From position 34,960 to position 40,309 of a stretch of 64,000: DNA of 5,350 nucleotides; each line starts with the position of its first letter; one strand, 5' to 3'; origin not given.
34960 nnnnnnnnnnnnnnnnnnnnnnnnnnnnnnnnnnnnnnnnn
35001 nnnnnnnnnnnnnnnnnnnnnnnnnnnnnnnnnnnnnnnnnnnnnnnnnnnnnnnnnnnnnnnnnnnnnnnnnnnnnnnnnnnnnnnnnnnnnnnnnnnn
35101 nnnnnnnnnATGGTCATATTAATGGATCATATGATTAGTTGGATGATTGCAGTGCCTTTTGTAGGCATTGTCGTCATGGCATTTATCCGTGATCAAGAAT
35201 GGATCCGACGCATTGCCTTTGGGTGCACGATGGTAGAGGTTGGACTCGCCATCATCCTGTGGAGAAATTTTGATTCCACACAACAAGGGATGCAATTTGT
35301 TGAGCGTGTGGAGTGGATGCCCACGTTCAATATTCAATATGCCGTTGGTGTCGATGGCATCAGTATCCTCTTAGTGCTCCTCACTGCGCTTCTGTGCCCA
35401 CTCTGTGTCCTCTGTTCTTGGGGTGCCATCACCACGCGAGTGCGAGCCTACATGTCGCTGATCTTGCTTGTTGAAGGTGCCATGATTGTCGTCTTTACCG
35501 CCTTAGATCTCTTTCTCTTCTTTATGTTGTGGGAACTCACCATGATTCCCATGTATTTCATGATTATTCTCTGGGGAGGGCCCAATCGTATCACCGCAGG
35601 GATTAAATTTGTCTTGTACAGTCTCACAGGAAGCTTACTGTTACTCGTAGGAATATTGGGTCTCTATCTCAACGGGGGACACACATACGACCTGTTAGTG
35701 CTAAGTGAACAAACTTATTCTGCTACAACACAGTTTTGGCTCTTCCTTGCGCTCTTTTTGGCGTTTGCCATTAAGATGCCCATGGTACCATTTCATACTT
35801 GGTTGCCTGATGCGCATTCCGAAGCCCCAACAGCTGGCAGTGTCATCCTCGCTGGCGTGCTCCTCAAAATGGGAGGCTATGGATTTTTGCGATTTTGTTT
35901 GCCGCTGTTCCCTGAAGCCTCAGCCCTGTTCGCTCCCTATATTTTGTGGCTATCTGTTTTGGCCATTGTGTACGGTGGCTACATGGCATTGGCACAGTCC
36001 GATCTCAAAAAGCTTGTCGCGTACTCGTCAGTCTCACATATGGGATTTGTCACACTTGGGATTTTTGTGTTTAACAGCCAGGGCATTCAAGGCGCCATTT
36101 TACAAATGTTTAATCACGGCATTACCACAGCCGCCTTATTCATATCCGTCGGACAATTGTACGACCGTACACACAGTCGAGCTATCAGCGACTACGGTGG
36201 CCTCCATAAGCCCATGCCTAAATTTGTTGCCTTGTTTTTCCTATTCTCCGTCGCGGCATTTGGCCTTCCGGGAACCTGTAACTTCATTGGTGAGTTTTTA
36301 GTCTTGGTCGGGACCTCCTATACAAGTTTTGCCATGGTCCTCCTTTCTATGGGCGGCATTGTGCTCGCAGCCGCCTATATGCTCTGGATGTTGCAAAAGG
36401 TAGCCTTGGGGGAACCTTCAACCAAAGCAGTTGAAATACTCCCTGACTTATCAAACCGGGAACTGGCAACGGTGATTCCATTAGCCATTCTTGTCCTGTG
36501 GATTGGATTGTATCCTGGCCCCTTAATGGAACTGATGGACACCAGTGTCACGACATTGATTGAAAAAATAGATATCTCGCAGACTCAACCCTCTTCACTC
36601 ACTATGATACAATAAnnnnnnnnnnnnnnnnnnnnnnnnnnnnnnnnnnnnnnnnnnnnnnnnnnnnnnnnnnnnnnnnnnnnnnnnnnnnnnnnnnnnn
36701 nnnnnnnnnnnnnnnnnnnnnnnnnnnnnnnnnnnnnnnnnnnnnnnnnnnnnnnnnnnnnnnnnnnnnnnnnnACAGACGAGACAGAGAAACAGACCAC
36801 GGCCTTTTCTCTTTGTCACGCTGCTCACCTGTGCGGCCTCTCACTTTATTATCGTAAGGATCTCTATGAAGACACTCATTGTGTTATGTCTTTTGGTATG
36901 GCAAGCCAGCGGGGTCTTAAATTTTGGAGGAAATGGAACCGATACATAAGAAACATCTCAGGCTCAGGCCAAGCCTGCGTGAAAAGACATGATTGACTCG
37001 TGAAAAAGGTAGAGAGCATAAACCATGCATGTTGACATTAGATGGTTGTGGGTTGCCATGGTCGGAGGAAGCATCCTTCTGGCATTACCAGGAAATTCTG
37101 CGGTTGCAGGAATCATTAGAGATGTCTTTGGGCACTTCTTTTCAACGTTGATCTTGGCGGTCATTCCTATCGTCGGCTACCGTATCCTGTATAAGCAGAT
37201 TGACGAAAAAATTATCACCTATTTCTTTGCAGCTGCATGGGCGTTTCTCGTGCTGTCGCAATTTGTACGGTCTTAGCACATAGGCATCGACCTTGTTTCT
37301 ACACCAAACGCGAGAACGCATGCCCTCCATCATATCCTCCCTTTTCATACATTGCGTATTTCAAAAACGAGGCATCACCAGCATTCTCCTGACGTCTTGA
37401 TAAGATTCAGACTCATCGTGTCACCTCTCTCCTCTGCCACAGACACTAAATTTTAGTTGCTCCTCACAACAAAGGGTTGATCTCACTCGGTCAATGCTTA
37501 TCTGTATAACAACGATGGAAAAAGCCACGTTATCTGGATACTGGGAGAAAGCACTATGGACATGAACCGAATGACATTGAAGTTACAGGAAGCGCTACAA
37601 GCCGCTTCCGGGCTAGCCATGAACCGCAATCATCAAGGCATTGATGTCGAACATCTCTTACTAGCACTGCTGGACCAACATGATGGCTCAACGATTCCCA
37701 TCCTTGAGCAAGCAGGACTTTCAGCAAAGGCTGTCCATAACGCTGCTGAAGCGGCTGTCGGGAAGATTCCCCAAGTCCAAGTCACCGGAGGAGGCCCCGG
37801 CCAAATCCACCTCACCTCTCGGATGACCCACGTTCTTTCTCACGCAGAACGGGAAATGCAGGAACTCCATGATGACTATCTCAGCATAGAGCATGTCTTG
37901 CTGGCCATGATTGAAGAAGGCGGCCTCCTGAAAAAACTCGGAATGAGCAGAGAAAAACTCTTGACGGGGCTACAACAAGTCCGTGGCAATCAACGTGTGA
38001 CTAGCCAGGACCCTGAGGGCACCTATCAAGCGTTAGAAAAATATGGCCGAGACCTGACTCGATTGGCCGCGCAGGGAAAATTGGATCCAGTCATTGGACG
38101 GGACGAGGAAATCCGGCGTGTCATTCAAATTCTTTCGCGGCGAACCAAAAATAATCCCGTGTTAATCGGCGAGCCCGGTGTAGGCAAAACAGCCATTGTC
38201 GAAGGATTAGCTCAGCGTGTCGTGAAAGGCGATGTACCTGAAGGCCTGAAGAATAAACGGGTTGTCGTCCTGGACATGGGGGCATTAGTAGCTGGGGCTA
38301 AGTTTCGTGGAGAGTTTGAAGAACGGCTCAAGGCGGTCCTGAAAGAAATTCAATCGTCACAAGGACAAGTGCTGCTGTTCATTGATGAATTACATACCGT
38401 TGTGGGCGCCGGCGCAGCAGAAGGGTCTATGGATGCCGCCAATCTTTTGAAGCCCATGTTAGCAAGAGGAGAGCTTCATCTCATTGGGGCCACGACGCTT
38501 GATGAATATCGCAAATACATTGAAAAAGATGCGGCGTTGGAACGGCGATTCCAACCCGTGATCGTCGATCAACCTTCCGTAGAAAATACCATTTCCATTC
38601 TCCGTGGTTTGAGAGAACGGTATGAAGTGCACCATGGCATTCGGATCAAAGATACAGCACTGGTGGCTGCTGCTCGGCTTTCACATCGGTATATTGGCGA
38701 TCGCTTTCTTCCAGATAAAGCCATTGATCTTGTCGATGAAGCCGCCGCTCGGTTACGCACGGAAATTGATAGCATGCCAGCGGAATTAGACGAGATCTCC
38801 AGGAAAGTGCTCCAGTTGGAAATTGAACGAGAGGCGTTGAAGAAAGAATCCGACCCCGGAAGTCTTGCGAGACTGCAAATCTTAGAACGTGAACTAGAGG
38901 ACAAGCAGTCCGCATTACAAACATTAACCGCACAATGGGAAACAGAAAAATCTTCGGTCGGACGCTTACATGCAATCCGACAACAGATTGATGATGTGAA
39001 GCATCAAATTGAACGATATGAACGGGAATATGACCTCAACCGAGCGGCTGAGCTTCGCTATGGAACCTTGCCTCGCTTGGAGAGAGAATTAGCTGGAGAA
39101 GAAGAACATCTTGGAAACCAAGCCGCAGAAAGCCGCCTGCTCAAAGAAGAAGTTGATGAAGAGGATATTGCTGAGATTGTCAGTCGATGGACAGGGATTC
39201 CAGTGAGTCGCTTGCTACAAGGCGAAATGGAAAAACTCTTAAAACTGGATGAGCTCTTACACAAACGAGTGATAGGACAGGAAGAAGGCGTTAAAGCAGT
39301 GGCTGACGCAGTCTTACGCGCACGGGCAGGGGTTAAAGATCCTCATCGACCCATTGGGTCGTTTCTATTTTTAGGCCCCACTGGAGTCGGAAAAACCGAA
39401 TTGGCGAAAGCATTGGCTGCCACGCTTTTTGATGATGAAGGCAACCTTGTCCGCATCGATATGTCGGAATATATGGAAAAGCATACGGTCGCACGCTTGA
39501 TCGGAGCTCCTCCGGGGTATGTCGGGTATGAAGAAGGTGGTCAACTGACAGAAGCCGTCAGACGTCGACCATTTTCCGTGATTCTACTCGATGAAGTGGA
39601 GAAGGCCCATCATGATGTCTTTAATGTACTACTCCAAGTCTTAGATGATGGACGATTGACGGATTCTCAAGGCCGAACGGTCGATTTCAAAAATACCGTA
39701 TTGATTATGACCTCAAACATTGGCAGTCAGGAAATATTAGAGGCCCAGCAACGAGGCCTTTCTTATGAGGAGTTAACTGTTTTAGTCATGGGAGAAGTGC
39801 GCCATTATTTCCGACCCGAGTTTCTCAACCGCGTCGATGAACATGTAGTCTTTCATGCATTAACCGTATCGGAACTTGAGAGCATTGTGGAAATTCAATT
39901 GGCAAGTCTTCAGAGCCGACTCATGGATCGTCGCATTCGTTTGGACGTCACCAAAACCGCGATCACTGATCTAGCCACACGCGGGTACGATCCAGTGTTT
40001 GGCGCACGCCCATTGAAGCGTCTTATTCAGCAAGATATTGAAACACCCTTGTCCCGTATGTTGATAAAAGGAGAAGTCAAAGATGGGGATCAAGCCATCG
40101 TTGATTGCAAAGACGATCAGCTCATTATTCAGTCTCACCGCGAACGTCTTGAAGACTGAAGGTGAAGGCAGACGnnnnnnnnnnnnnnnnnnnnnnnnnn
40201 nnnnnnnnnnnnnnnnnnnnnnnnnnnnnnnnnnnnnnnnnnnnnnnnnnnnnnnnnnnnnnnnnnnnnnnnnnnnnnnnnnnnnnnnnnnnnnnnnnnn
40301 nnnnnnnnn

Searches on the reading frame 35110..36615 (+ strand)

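Call 78: search_protein_families(library=pfam, proteins=[window:35110-36615:+], max_evalue=0.001)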
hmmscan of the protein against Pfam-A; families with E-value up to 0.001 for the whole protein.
window:35110-36615:+ (501 aa): 2 families
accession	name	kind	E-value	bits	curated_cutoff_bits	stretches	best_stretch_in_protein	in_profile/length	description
PF00361.26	Proton_antipo_M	-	1.4e-76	257.9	21.5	1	131-417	1-291/294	NADH:quinone oxidoreductase/Mrp antiporter, TM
PF01059.23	Oxidored_q5_N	-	1.5e-05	25.5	22.7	1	15-126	6-108/110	NADH-ubiquinone oxidoreductase chain 4, amino terminus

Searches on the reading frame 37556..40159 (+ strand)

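Call 78: search_protein_families(library=pfam, proteins=[window:37556-40159:+], max_evalue=0.001)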
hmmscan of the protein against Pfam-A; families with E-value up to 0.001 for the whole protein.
window:37556-40159:+ (867 aa): 29 families (the best 25 are shown)
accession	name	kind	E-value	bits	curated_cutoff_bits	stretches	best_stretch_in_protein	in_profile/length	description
PF07724.20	AAA_2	-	1.1e-73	247.2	27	1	598-762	1-165/166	AAA domain (Cdc48 subfamily)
PF17871.7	AAA_lid_9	-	5.6e-34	116.6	22.8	1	341-440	1-100/104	AAA lid domain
PF10431.15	ClpB_D2-small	-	1.8e-26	92.4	21.9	1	769-848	1-80/81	C-terminal, D2-small domain, of ClpB protein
PF00004.35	AAA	-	9.6e-26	91.2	21.2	2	202-318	2-111/131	ATPase family associated with various cellular activities (AAA)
PF02861.25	Clp_N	-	1.9e-21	76.4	20.7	2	19-69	3-53/53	Clp amino terminal domain, pathogenicity island component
PF07728.20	AAA_5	-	1.2e-19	71.2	22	1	603-724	2-125/139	AAA domain (dynein-related subfamily)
PF13401.12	AAA_22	-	2.1e-13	51.1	27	2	603-698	8-110/130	AAA domain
PF13191.12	AAA_16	-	6.1e-12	46.8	32.6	1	179-251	2-61/167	AAA ATPase domain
PF00158.32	Sigma54_activat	-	7e-09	36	20.2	1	602-723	24-144/168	Sigma-54 interaction domain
PF20720.3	nSTAND3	-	4.2e-08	33.5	27.2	0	604-643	21-60/155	Novel STAND NTPase 3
PF01695.23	IstB_IS21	-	1.5e-07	31.6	24.1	0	196-263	90-153/238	IstB-like ATP binding protein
PF13476.12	AAA_23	-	4e-07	31.3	27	0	601-646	20-64/201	AAA domain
PF05621.17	TniB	-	4e-07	30.1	22.4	1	188-337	25-184/189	Bacterial TniB protein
PF01637.24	ATPase_2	-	6.7e-07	29.8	33.2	0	182-286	4-126/225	ATPase domain predominantly from Archaea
PF13173.12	AAA_14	-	3.1e-06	27.6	27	0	604-699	6-88/129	AAA domain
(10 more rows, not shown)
